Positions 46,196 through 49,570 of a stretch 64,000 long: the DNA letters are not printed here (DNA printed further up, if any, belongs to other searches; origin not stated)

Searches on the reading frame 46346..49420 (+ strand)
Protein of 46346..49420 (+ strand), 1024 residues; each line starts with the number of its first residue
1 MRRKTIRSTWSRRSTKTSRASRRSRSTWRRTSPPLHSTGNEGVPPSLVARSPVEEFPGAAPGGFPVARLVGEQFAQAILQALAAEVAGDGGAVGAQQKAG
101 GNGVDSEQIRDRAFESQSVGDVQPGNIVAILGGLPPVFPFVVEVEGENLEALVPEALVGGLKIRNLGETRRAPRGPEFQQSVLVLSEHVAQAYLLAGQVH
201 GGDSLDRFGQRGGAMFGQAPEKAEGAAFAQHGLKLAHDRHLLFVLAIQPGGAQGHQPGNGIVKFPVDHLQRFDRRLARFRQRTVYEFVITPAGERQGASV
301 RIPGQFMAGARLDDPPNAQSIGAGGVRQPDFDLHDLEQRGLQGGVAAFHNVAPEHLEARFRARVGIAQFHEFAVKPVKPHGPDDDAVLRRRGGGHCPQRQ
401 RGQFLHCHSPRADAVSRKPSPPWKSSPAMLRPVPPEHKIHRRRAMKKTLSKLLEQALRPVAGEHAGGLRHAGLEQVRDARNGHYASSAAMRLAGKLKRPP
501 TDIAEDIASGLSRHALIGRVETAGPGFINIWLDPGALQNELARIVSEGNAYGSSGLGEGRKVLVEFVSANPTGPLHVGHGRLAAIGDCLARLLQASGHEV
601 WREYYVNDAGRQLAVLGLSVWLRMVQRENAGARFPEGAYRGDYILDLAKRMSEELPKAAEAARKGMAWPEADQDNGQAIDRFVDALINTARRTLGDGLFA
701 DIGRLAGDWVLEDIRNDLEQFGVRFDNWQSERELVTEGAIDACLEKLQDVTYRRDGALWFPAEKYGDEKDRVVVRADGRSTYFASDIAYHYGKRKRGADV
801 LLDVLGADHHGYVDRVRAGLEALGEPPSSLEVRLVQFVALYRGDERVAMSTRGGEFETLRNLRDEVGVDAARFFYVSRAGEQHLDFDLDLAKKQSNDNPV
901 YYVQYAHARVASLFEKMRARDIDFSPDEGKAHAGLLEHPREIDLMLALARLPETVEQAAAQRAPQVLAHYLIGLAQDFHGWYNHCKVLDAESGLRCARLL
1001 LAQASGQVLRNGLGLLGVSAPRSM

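Call 20: search_protein_families(library=pfam, proteins=[window:46346-49420:+], max_evalue=0.001)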
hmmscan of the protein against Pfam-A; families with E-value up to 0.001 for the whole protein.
window:46346-49420:+ (1024 aa): 3 families
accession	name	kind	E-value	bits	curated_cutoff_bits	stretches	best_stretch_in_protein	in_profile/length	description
PF05746.21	DALR_1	-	5.8e-34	117.1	22.3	1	903-1024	1-117/117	DALR anticodon binding domain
PF00750.26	tRNA-synt_1d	-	1.6e-21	77.1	23.3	1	543-866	4-298/349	tRNA synthetases class I (R), catalytic domain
PF03485.21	Arg_tRNA_synt_N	-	5.1e-16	59.5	21.5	1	448-531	2-84/85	Arginyl tRNA synthetase N terminal domain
